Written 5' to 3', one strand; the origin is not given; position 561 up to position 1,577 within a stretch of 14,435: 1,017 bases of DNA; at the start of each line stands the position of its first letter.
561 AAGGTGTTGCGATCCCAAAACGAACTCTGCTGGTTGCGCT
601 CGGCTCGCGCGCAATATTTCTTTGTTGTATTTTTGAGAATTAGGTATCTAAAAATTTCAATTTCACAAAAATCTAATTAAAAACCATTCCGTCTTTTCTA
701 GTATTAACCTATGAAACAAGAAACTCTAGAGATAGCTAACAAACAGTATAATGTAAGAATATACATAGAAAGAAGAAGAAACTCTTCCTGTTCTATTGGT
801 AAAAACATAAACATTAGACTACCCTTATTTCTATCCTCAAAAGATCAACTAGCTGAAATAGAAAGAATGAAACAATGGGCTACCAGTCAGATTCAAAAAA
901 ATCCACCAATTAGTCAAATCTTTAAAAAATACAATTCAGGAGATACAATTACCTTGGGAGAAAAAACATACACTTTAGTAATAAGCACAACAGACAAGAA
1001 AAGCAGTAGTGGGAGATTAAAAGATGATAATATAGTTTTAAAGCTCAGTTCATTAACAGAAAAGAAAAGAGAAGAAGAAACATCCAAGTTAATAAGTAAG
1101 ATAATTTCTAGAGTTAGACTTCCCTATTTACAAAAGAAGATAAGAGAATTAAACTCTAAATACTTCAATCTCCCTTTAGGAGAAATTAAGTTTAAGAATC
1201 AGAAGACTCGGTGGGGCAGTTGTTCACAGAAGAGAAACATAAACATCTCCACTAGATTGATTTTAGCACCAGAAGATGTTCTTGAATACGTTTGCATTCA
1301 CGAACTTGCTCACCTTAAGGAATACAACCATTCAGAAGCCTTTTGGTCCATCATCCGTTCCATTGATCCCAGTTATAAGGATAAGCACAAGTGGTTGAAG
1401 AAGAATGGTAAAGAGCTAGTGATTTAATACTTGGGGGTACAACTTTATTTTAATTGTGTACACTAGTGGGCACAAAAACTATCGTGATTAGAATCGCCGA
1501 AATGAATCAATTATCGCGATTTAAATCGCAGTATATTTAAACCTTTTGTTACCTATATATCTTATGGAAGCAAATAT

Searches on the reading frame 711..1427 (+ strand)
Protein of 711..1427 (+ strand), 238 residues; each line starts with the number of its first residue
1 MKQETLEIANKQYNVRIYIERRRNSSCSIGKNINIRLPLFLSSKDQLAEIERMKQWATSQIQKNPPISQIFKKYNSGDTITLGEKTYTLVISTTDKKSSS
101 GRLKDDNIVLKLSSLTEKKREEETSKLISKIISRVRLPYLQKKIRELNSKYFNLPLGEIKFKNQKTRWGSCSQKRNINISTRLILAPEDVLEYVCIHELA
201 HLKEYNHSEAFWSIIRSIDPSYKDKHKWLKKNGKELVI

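Call 8: search_protein_families(library=pfam, proteins=[window:711-1427:+], max_evalue=0.01)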
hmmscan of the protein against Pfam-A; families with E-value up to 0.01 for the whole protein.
window:711-1427:+ (238 aa): 2 families
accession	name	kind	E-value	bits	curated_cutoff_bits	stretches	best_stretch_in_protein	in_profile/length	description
PF01863.23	YgjP-like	-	1.5e-41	143.1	26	1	31-232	11-207/207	YgjP-like, metallopeptidase domain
PF10263.15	SprT-like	-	5e-06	26.8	25.6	1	141-203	2-73/108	SprT-like family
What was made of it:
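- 711..1427 (+): Intact YgjP-like (DUF45, M48/SprT-like) metallopeptidase gene, 238 aa. Pfam PF01863, E=1.5e-41 (call 8).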

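Call 9: find_encoding_contigs(protein=window:711-1427:+, flank=10000, max_places=10)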
Protein window:711-1427:+ (238 aa): 5 contigs read that carry it; 4 places shown.
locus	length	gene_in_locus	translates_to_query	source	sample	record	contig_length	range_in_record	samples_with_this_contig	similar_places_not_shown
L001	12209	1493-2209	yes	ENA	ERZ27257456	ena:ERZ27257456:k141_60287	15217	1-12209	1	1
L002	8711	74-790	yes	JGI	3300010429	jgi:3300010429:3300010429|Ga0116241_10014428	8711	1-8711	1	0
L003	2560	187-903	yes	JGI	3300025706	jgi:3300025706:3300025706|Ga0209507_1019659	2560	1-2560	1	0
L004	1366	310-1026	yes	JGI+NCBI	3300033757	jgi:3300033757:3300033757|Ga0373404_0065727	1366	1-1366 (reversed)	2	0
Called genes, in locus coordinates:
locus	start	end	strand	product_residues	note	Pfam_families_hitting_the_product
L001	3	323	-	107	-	?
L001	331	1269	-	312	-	-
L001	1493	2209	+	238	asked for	PF01863:YgjP-like, PF10263:SprT-like (weak)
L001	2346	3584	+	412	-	PF20720:nSTAND3 (faint), PF13173:AAA_14, PF13635:DUF4143 (weak)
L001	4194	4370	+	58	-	-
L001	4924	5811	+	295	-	-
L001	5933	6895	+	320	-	PF10543:ORF6N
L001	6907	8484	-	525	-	PF01541:GIY-YIG, PF27096:UvrC_M, PF02151:UVR, PF22920:UvrC_RNaseH, PF08459:UvrC_RNaseH_dom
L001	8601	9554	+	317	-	PF02661:Fic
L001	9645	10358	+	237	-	-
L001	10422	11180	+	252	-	-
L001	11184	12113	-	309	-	PF01966:HD (weak)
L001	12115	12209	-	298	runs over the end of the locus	PF00293:NUDIX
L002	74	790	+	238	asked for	PF01863:YgjP-like, PF10263:SprT-like (weak)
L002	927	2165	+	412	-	PF20720:nSTAND3 (faint), PF13173:AAA_14, PF13635:DUF4143 (weak)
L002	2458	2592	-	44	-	-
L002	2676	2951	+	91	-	-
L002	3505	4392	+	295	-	-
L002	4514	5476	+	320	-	PF10543:ORF6N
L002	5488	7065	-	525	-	PF01541:GIY-YIG, PF27096:UvrC_M, PF02151:UVR, PF22920:UvrC_RNaseH, PF08459:UvrC_RNaseH_dom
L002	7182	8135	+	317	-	PF02661:Fic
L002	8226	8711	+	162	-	?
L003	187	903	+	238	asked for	PF01863:YgjP-like, PF10263:SprT-like (weak)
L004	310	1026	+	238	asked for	PF01863:YgjP-like, PF10263:SprT-like (weak)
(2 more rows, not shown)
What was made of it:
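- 711..1427 (+): An identical protein is found in 4-5 independent contigs (call 9).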

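Call 30: find_homologous_proteins(query=window:711-1427:+, max_evalue=1e-20)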
Query window:711-1427:+ (238 aa): 367 proteins with E <= 1e-20 among 2039 candidates; the best 120 are listed.
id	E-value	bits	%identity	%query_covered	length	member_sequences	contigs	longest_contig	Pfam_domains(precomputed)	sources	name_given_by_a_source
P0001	1.5e-149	513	100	100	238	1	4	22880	PF10263.16,PF01863.24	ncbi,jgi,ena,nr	ncbi:MAG TPA: M48 family metallopeptidase [archaeon]|jgi:hypothetical protein|nr:M48 family metallop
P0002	7.9e-131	452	88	100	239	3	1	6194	PF10263.16,PF01863.24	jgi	jgi:predicted metal-dependent hydrolase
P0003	1.7e-115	402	100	78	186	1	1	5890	PF10263.16,PF01863.24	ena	-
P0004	1.5e-109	383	74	100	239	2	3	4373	PF01863.24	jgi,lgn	jgi:predicted metal-dependent hydrolase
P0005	1.0e-104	367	71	100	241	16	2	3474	PF01863.24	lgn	-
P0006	3.2e-102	359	68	100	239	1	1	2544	PF01863.24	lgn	-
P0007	3.3e-99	349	64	100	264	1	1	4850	PF01863.24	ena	-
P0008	7.5e-96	338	65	100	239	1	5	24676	PF10263.16,PF01863.24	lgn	-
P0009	1.2e-90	321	64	100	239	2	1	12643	PF01863.24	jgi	jgi:predicted metal-dependent hydrolase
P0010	2.3e-73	264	53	100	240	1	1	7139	PF01863.24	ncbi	-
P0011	5.9e-71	256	52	100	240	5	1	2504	PF01863.24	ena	-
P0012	2.6e-68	248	53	99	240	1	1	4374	PF01863.24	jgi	jgi:predicted metal-dependent hydrolase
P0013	2.9e-67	244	49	100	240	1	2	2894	PF01863.24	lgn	-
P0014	3.0e-67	244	49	100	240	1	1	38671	PF01863.24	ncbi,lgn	-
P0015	1.7e-66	242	53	97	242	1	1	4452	PF10263.16,PF01863.24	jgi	jgi:predicted metal-dependent hydrolase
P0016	2.0e-66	242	50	99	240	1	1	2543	PF01863.24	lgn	-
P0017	2.0e-66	242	52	93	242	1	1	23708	PF10263.16,PF01863.24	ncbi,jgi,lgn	-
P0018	2.6e-65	238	53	95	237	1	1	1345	PF10263.16,PF01863.24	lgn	-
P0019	6.0e-65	237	52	96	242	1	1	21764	PF10263.16,PF01863.24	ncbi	-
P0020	7.3e-65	237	52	96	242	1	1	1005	PF10263.16,PF01863.24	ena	-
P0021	8.1e-65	236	51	98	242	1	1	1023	PF01863.24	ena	-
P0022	1.2e-64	236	49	99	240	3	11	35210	PF01863.24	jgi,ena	-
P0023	2.9e-64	235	49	98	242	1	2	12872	PF01863.24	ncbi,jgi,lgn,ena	-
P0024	6.0e-64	234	47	99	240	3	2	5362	PF01863.24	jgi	-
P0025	6.9e-64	233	51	93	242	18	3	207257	PF01863.24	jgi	jgi:hypothetical protein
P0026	1.2e-63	233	47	99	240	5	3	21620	PF01863.24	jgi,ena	-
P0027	1.3e-63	232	51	98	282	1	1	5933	PF01863.24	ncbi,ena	-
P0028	1.7e-63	232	48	99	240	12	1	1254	PF01863.24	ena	-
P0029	3.3e-63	231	48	97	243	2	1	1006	PF01863.24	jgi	jgi:predicted metal-dependent hydrolase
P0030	3.6e-63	231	51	93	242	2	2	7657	PF01863.24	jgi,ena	-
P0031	3.7e-63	231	50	98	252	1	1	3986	PF10263.16,PF01863.24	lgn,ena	-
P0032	4.2e-63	231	48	98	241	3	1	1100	PF01863.24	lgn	-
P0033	5.3e-63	230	49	100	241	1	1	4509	PF01863.24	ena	-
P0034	5.4e-63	230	50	97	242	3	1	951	PF01863.24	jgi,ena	-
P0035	5.7e-63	230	48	100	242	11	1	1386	PF01863.24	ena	-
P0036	5.9e-63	230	50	98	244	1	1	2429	PF10263.16,PF01863.24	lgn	-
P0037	5.9e-63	230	50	97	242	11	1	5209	PF01863.24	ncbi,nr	ncbi:MAG: M48 family metallopeptidase [Candidatus Thermoplasmatota archaeon]|nr:M48 family metallope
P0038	6.6e-63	230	45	99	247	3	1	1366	PF10263.16,PF01863.24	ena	-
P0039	9.2e-63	230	51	93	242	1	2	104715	PF01863.24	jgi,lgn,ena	-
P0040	9.2e-63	230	47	99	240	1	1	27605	PF01863.24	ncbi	-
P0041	1.3e-62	229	51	98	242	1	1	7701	PF01863.24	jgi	-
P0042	1.5e-62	229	49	98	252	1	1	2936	PF10263.16,PF01863.24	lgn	-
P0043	1.6e-62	229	50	97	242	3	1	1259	PF10263.16,PF01863.24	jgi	jgi:predicted metal-dependent hydrolase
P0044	1.6e-62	229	49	98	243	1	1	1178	PF01863.24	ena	-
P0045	1.7e-62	229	49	98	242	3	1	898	PF01863.24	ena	-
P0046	1.8e-62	229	49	97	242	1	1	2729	PF01863.24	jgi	jgi:predicted metal-dependent hydrolase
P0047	2.0e-62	229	50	97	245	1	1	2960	PF10263.16,PF01863.24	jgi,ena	-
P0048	2.1e-62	229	51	94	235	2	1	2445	PF10263.16,PF01863.24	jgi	-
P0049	2.4e-62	228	48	100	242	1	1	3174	PF01863.24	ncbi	-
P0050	2.9e-62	228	51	97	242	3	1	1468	PF01863.24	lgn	-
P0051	3.0e-62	228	49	98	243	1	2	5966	PF01863.24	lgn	-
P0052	3.1e-62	228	50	97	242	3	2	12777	PF10263.16,PF01863.24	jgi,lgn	-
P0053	3.4e-62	228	48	98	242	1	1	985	PF01863.24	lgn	-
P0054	4.5e-62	227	49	98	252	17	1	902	PF10263.16,PF01863.24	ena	-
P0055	5.1e-62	227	48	98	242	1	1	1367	PF01863.24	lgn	-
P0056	5.2e-62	227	46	99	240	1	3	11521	PF01863.24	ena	-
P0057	5.3e-62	227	44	100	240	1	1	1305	PF01863.24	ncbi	-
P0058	5.4e-62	227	49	92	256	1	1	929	PF01863.24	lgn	-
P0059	1.2e-61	226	50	97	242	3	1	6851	PF01863.24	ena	-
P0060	1.8e-61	225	50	93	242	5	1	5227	PF10263.16,PF01863.24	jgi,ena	-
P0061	1.9e-61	225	49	98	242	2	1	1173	PF01863.24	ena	-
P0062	2.0e-61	225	49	98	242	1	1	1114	PF01863.24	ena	-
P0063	2.3e-61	225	47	96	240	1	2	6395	PF01863.24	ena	-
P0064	2.5e-61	225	47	98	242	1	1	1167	PF01863.24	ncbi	-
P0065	2.7e-61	225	47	97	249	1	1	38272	PF01863.24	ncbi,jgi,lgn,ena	ncbi:MAG: SprT family zinc-dependent metalloprotease [bacterium]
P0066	2.9e-61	225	50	97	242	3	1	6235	PF01863.24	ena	-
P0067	3.3e-61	225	49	97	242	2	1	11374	PF01863.24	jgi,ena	-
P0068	3.6e-61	224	47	98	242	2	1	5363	PF01863.24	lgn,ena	-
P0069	4.6e-61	224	46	100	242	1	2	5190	PF01863.24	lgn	-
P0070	4.8e-61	224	49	98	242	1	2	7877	PF01863.24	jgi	-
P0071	5.0e-61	224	47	98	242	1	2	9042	PF10263.16,PF01863.24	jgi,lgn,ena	-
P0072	6.4e-61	224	49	97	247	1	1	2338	PF01863.24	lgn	-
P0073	9.0e-61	223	49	98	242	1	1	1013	PF01863.24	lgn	-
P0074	1.3e-60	223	46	99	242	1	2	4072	PF01863.24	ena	-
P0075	1.5e-60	222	47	98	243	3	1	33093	PF01863.24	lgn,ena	-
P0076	1.9e-60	222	49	97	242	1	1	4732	PF10263.16,PF01863.24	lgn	-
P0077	4.5e-60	221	48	98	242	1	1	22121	PF01863.24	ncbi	-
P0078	5.0e-60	221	47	97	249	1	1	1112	PF10263.16,PF01863.24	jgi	jgi:predicted metal-dependent hydrolase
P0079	6.4e-60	220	47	98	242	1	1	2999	PF01863.24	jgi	jgi:predicted metal-dependent hydrolase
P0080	6.9e-60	220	47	100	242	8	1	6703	PF10263.16,PF01863.24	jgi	jgi:hypothetical protein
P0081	7.3e-60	220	49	98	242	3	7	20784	PF01863.24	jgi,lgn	jgi:predicted metal-dependent hydrolase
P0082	9.4e-60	220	46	97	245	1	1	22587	PF01863.24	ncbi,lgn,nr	ncbi:MAG: M48 family metallopeptidase [Spirochaetales bacterium]|nr:M48 family metallopeptidase [Spi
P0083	9.8e-60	220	50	97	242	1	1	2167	PF01863.24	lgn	-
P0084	1.1e-59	220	49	97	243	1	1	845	PF10263.16,PF01863.24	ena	-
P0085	1.3e-59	219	49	97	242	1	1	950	PF10263.16,PF01863.24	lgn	-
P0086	1.3e-59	219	46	97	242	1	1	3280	PF10263.16,PF01863.24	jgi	jgi:predicted metal-dependent hydrolase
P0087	1.3e-59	219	47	98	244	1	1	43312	PF01863.24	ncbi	ncbi:MAG: SprT family zinc-dependent metalloprotease [Thermoplasmatota archaeon]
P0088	1.3e-59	219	46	97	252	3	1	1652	PF10263.16,PF01863.24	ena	-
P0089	1.4e-59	219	47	97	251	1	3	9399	PF10263.16,PF01863.24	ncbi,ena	-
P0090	1.4e-59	219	47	98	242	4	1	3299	PF10263.16,PF01863.24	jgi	-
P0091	1.8e-59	219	48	98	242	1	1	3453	PF01863.24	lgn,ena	-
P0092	1.9e-59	219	47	98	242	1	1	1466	PF01863.24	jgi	jgi:predicted metal-dependent hydrolase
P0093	2.0e-59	219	49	97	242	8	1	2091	PF10263.16,PF01863.24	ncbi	-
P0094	2.1e-59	219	47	98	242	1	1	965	PF01863.24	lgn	-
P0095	2.2e-59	219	49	98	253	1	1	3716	PF01863.24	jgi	-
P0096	2.3e-59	219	48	98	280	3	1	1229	PF01863.24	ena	-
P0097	3.2e-59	218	48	97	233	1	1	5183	PF01863.24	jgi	-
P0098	3.7e-59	218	47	99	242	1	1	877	PF01863.24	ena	-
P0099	3.8e-59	218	47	98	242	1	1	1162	PF01863.24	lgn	-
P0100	5.9e-59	217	49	98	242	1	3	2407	PF01863.24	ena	-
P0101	6.6e-59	217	44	99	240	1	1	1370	PF01863.24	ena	-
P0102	6.6e-59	217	49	92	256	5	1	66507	PF10263.16,PF01863.24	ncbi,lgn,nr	ncbi:MAG: SprT family zinc-dependent metalloprotease [Euryarchaeota archaeon]|nr:SprT family zinc-de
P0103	6.7e-59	217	47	98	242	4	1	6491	PF01863.24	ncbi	-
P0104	9.4e-59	217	47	97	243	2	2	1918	PF01863.24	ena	-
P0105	9.7e-59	217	43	99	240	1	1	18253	PF01863.24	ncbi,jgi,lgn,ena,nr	ncbi:MAG: M48 family metallopeptidase [Nanoarchaeota archaeon]|nr:M48 family metallopeptidase [Nanoa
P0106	1.0e-58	216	45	100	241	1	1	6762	PF01863.24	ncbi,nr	ncbi:M48 family metallopeptidase [Candidatus Woesearchaeota archaeon]|nr:M48 family metallopeptidase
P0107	1.1e-58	216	46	98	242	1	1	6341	PF01863.24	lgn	-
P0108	1.3e-58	216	48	96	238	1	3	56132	PF01863.24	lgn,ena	-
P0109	1.3e-58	216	45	100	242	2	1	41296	PF01863.24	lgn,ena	-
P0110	1.4e-58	216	48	98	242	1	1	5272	PF01863.24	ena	-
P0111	1.4e-58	216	49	97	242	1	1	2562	PF01863.24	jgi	-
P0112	1.4e-58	216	48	96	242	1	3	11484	PF10263.16,PF01863.24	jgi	jgi:predicted metal-dependent hydrolase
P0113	1.6e-58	216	49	98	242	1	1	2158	PF01863.24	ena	-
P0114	1.7e-58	216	47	97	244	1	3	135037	PF10263.16,PF01863.24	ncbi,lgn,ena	-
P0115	1.8e-58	216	47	97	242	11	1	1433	PF01863.24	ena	-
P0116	1.8e-58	216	45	99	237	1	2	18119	PF10263.16,PF01863.24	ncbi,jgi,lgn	-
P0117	2.6e-58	215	47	96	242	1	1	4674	PF10263.16,PF01863.24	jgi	jgi:predicted metal-dependent hydrolase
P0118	2.7e-58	215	46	100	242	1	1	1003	PF01863.24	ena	-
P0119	2.7e-58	215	48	98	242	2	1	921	PF01863.24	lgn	-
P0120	2.8e-58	215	45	100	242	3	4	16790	PF01863.24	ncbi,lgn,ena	ncbi:MAG: SprT family zinc-dependent metalloprotease [Nanoarchaeota archaeon]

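Call 32: find_encoding_contigs(protein=P0002, flank=10000, max_places=6)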
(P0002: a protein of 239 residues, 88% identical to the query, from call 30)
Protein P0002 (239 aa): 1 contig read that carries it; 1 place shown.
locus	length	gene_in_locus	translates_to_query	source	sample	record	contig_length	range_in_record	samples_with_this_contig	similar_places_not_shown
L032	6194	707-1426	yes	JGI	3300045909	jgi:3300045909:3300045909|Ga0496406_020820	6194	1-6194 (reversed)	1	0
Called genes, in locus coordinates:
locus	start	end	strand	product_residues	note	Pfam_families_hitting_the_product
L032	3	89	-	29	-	?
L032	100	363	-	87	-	-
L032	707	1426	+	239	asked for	PF01863:YgjP-like, PF10263:SprT-like (weak)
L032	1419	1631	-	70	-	-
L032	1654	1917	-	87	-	PF01230:HIT (weak)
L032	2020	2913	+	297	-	PF13586:DDE_Tnp_1_2 (faint), PF01609:DDE_Tnp_1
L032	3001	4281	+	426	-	PF00293:NUDIX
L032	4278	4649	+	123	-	PF13528:Glyco_trans_1_3 (weak)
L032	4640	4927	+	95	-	-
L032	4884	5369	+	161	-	PF13528:Glyco_trans_1_3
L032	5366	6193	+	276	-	?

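Call 33: find_encoding_contigs(protein=P0007, flank=10000, max_places=6)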
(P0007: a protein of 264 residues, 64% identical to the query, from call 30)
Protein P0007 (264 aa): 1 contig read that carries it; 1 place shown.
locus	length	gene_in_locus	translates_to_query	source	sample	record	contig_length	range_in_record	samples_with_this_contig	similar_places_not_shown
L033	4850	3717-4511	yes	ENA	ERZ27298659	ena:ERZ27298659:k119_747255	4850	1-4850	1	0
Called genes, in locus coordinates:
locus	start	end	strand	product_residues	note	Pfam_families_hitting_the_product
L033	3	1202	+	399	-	?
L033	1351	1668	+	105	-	PF00391:PEP-utilizers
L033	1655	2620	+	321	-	-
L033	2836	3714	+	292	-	-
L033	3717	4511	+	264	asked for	PF01863:YgjP-like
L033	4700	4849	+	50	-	?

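Call 34: find_encoding_contigs(protein=P0004, flank=10000, max_places=6)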
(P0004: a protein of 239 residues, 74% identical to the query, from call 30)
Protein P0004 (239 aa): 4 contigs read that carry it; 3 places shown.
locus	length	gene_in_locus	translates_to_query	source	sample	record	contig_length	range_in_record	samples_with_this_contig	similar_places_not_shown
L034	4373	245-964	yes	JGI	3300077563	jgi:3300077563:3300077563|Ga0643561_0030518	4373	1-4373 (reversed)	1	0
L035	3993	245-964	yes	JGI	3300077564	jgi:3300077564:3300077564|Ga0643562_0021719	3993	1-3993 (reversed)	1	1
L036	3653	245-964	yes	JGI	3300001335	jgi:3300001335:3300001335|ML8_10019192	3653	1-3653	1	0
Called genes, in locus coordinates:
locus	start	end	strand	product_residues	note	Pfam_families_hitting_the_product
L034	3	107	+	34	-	?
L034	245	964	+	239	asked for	PF01863:YgjP-like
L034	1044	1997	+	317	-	PF02661:Fic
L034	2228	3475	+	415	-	PF25199:nSTAND_NTPase5 (faint), PF20720:nSTAND3 (weak), PF13173:AAA_14, PF13635:DUF4143 (weak)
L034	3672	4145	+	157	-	PF00293:NUDIX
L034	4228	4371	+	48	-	?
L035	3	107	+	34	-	?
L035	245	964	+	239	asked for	PF01863:YgjP-like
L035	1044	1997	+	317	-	PF02661:Fic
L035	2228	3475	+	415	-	PF25199:nSTAND_NTPase5 (faint), PF20720:nSTAND3 (weak), PF13173:AAA_14, PF13635:DUF4143 (weak)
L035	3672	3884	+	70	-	-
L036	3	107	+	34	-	?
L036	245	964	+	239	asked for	PF01863:YgjP-like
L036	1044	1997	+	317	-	PF02661:Fic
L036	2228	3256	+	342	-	PF25199:nSTAND_NTPase5 (faint), PF20720:nSTAND3 (weak), PF13173:AAA_14, PF13635:DUF4143 (weak)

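Call 51: find_encoding_contigs(protein=P0005, flank=10000, max_places=6)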
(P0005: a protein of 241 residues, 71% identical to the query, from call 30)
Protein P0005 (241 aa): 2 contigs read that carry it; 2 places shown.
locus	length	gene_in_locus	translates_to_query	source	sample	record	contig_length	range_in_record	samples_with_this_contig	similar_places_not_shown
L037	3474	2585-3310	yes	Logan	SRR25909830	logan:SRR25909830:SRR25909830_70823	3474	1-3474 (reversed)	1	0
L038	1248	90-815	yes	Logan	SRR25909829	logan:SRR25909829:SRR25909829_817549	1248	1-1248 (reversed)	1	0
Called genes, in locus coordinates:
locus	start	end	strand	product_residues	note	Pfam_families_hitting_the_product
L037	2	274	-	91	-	?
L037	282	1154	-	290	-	PF01978:TrmB (weak)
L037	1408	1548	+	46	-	-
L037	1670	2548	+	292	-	-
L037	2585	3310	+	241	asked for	PF01863:YgjP-like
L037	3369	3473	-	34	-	?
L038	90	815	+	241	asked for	PF01863:YgjP-like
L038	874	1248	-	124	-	?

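Call 94: predict_structure(alignment_id=A6)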
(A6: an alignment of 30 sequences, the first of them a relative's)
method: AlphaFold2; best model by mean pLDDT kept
length: 264 residues; sequences in the alignment: 30
mean_pLDDT: 88.4   pTM: 0.71
mean pLDDT of the five models: 88.4, 87.7, 87.3, 87.3, 86.2
residues with pLDDT >= 90: 193; 70-90: 42; 50-70: 9; < 50: 20
segments of 3 or more residues with pLDDT < 50: 119-138
pLDDT, mean of each block of 10 residues (from residue 1): 88 94 94 95 97 97 77 92 93 90 97 70 42 41 88 95 98 95 93 90 96 96 97 96 96 92 84
secondary structure, 60 per line:
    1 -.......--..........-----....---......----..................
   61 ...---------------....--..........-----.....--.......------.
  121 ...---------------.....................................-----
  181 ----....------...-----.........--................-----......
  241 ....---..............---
elements in order: E2-8 E11-20 E26-29 E33-38 H43-63 E79-82 E85-94 E100-104 E107-113 H120-123 H139-175 E185-188 E195-197 E203-206 H207-211 H214-229 H235-244 H248-261

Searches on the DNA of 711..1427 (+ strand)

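Call 76: search_rna_families(sources=[L018, L008, L023, L005, L033, L006, L019], threshold=evalue, max_evalue=0.5)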
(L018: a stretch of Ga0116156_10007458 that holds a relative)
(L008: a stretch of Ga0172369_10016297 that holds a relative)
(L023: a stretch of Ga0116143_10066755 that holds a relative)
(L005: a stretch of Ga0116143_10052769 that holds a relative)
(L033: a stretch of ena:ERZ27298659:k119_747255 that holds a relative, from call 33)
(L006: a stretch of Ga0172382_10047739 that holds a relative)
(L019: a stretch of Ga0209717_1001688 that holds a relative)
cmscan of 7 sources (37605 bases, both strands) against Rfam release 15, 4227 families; matches with E-value up to 0.5: 8.
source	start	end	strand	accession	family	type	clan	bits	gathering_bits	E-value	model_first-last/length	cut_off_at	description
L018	7737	8770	+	RF01959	SSU_rRNA_archaea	Gene; rRNA;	CL00111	898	50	4.4e-264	1-1019/1478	3'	Archaeal small subunit ribosomal RNA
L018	534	605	+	RF00005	tRNA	Gene; tRNA;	CL00001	66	29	2.3e-12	1-71/71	no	tRNA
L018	7099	7172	+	RF00005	tRNA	Gene; tRNA;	CL00001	63.2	29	1.3e-11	1-71/71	no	tRNA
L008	2992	3064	+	RF00005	tRNA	Gene; tRNA;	CL00001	61.9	29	3.1e-11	1-71/71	no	tRNA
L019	7340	7422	-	RF00005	tRNA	Gene; tRNA;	CL00001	61.8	29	3.3e-11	1-71/71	no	tRNA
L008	6063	6134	+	RF00005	tRNA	Gene; tRNA;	CL00001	58.5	29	2.6e-10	1-71/71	no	tRNA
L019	1637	1718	-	RF00005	tRNA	Gene; tRNA;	CL00001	52.8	29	9.7e-09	1-71/71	no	tRNA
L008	3166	3247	+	RF00005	tRNA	Gene; tRNA;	CL00001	48.7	29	1.3e-07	1-71/71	no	tRNA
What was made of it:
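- L018 carries an archaeal SSU rRNA (call 76).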
